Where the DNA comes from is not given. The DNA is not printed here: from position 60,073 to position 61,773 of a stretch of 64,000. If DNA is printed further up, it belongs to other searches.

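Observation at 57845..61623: B12-riboswitch-controlled btuB followed by a T9SS-sorted beta-propeller: a candidate BtuG-like cobalamin-capture surface protein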

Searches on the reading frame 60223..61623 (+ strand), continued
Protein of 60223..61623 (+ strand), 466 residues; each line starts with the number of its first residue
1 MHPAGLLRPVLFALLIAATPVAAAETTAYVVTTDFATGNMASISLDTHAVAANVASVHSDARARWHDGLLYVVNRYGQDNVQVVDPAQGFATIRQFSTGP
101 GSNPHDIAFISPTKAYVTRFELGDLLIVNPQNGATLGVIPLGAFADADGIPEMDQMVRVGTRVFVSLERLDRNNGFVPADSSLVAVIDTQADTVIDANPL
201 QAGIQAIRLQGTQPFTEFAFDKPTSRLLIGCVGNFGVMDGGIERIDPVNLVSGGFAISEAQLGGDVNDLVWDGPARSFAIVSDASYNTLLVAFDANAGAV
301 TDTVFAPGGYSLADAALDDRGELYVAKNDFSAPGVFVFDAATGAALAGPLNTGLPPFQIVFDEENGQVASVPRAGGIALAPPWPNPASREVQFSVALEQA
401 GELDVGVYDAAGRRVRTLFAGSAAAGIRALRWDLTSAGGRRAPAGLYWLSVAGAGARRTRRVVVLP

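Call 22: predict_structure(alignment_id=A1)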
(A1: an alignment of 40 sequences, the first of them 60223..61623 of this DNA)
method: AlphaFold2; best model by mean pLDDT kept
length: 466 residues; sequences in the alignment: 40
mean_pLDDT: 88.6   pTM: 0.73
mean pLDDT of the five models: 88.6, 87.8, 87.6, 87.5, 85.7
residues with pLDDT >= 90: 298; 70-90: 133; 50-70: 21; < 50: 14
segments of 3 or more residues with pLDDT < 50: 17-21, 369-375
pLDDT, mean of each block of 10 residues (from residue 1): 61 54 82 94 97 95 92 91 95 93 91 90 91 91 81 89 90 79 91 87 85 90 89 88 93 95 96 94 94 95 96 95 96 96 96 96 62 60 90 87 93 93 89 94 94 85 88
secondary structure, 60 per line:
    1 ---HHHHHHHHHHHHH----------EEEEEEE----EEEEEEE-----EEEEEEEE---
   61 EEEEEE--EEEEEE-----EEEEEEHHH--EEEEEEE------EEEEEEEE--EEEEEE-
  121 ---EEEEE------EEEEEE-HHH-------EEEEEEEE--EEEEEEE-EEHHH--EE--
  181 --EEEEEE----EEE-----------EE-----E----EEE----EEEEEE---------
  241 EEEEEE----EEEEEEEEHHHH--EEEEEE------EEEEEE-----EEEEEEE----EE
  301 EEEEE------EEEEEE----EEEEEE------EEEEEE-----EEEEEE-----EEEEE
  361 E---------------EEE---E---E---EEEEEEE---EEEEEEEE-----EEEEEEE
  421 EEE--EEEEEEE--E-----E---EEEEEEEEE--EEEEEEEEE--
elements in order: H4-16 E27-33 E38-44 E50-57 E61-66 E69-74 E80-85 E91-97 E104-111 E114-119 E124-128 E135-140 E152-159 E162-168 E183-188 E193-195 E219-221 E226-231 E241-246 E251-258 H259-262 E265-270 E277-282 E288-294 E299-305 E312-317 E322-327 E334-339 E345-350 E356-361 E377-379 E391-397 E401-408 E414-423 E426-432 E445-453 E456-464

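Call 25: fold_search(model_id=the predicted structure, library=pdb)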
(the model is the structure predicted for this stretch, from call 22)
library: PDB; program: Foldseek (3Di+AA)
matches with E <= 10: 1673; with E <= 0.001: 601
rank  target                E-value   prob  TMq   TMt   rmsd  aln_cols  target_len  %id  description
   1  1l0q_A                8.2e-16  1.00  0.52  0.61  22.6       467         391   18  Tandem YVTN beta-propeller and PKD domains from an archaeal surface layer protein (released 2002-11-06)
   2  8bai_B                1.4e-14  1.00  0.56  0.80   3.5       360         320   18  The surface-exposed lipo-protein of BtuG2 in complex with cyanocobalamin. (released 2023-10-25)
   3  3dsm                  1.7e-14  1.00  0.57  0.79   3.9       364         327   18  Crystal structure of the surface layer protein BACUNI_02894 from Bacteroides uniformis, Northeast Structural Genomics Co (released 2008-09-09)
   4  8bmy_A                1.8e-14  1.00  0.57  0.78   3.7       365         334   19  Bacteroides thetaiotaomicron surface lipoprotein bound to cyanocobalamin (released 2023-08-16)
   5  8bmz_A                3.2e-14  1.00  0.57  0.78   3.6       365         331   17  Bacteroides thetaiotaomicron surface lipoprotein BT1954 bound to adenosylcobalamin (released 2023-08-16)
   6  8bai_A                3.4e-14  1.00  0.56  0.79   3.6       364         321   18  The surface-exposed lipo-protein of BtuG2 in complex with cyanocobalamin. (released 2023-10-25)
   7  8bmz_B                4.1e-14  1.00  0.57  0.78   3.7       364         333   18  Bacteroides thetaiotaomicron surface lipoprotein BT1954 bound to adenosylcobalamin (released 2023-08-16)
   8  8bn0                  8.0e-14  1.00  0.56  0.75   3.8       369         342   17  Bacteroides thetaiotaomicron surface protein BT1954 bound to (released 2023-08-16)
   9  8okv_A                3.1e-13  1.00  0.56  0.80   3.6       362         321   16  lipoprotein BT2095 from Bacteroides thetaiotamicron bound to cyanocobalamin CnCbl (released 2023-09-20)
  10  8okv_D                3.9e-13  1.00  0.56  0.79   3.8       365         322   17  lipoprotein BT2095 from Bacteroides thetaiotamicron bound to cyanocobalamin CnCbl (released 2023-09-20)
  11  8bmx_D                4.3e-13  1.00  0.52  0.71   6.4       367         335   17  Bacteroides thetaiotaomicron B12 TonB dependent transporter in complex with a surface lipoprotein (released 2023-09-20)
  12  8okv_B                7.2e-13  1.00  0.56  0.78   3.8       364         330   17  lipoprotein BT2095 from Bacteroides thetaiotamicron bound to cyanocobalamin CnCbl (released 2023-09-20)
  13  8okv_C                9.6e-13  1.00  0.56  0.78   3.9       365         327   17  lipoprotein BT2095 from Bacteroides thetaiotamicron bound to cyanocobalamin CnCbl (released 2023-09-20)
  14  8p97_B                1.4e-12  1.00  0.56  0.76   4.2       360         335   17  BtuB3G3 bound to cyanocobalamin with disordered EL8 (released 2023-08-16)
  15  5m11                  4.0e-10  1.00  0.31  0.21  21.9       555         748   14  Structural and functional probing of PorZ, an essential bacterial surface component of the type-IX secretion system of h (released 2016-11-09)
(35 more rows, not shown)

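Call 27: find_encoding_contigs(protein=P0001, flank=10000, max_places=2)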
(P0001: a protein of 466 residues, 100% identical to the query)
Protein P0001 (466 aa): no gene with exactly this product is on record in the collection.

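Call 41: search_protein_families(library=pfam, alignment_id=A1, max_evalue=10)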
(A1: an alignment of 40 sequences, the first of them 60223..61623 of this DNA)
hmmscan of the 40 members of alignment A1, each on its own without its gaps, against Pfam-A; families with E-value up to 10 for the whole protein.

A. member 1, window:60223-61623:+ (466 aa): 2 families
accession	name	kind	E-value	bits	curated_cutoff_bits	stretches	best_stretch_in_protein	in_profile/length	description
PF13860.13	FlgD_ig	-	7.3e-10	39.1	27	1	397-454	19-76/79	FlgD Ig-like domain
PF18962.6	Por_Secre_tail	-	0.0088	16.8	27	1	383-462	2-73/75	Secretion system C-terminal sorting domain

B. families by the number of members that match (of 40 scanned): 14 families
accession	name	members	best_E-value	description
PF13860.13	FlgD_ig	40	4.8e-12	FlgD Ig-like domain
PF18962.6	Por_Secre_tail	28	0.00041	Secretion system C-terminal sorting domain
PF10029.15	DUF2271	6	0.014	Predicted periplasmic protein (DUF2271)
PF16819.11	DUF5074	3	0.00069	Domain of unknown function (DUF5074)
PF21959.2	DUF6923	2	0.0016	Repeat of unknown function (DUF6923)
PF01436.27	NHL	2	0.18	NHL repeat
PF07969.17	Amidohydro_3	1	0.0077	Amidohydrolase family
PF02239.22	Cytochrom_D1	1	0.014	Cytochrome D1 heme domain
PF14258.12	DUF4350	1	0.052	Domain of unknown function (DUF4350)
PF18310.7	DUF5605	1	0.13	Domain of unknown function (DUF5605)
PF06832.18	BiPBP_C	1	0.13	Penicillin-Binding Protein C-terminus Family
PF22633.2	F5_F8_type_C_2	1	0.19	NedA-like, galactose-binding domain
PF18197.6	TTHB210-like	1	0.27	Hypothetical protein TTHB210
PF02441.25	Flavoprotein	1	0.28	Flavoprotein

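Call 85: search_protein_families(library=pfam, proteins=[L001:9706-10386:+, L003:9697-10368:+], max_evalue=1)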
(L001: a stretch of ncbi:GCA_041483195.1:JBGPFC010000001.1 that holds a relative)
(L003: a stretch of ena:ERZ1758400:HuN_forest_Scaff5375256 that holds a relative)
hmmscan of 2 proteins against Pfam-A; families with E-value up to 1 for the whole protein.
L001:9706-10386:+ (226 aa): 4 families
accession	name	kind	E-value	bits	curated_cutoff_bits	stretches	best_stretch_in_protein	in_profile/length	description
PF13860.13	FlgD_ig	-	2.1e-07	31.3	27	1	151-212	12-74/79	FlgD Ig-like domain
PF00041.27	fn3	-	0.00052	20.6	25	1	35-114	15-77/84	Fibronectin type III domain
PF16656.11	Pur_ac_phosph_N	-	0.0032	18.5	30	1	37-117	16-88/93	Purple acid Phosphatase, N-terminal domain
PF18962.6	Por_Secre_tail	-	0.18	12.6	27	1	143-221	2-72/75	Secretion system C-terminal sorting domain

L003:9697-10368:+ (223 aa): 4 families
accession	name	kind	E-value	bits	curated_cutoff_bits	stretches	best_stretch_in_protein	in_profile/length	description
PF13860.13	FlgD_ig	-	8e-08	32.6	27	1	148-204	12-69/79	FlgD Ig-like domain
PF00041.27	fn3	-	9e-05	23.1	25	1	28-113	11-79/84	Fibronectin type III domain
PF16656.11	Pur_ac_phosph_N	-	0.02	15.9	30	1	32-113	14-87/93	Purple acid Phosphatase, N-terminal domain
PF18962.6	Por_Secre_tail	-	0.034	14.9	27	1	140-192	2-51/75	Secretion system C-terminal sorting domain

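Call 86: search_solved_structures(query=L001:9706-10386:+, max_evalue=1)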
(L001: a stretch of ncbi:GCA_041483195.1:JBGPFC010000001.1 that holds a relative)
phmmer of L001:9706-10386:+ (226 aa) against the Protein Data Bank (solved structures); distinct sequences matched with E-value up to 1: 10.
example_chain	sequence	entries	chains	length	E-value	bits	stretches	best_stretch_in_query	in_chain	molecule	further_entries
3c12_A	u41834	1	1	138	0.003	20.8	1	132-213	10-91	Flagellar protein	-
1k85_A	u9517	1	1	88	0.029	17.7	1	83-120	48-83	CHITINASE A1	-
6za2_A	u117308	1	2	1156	0.067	16.5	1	141-210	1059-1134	Por secretion system protein porU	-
9w18_A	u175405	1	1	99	0.16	15.2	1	57-111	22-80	Fibronectin3-6847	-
4mmz_C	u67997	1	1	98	0.31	14.2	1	59-118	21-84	Fibronectin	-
6naj_C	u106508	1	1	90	0.39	13.9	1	59-119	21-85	Fibronectin, HR10 variant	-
6zzd_C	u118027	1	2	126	0.46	13.7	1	82-123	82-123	MB_CRS6-13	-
5j7k_A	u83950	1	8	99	0.47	13.7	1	53-125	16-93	FN3con-a-lys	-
4mmy_C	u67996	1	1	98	0.51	13.6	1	59-118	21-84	Fibronectin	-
9n5m_A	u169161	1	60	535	0.58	13.4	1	27-87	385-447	VP2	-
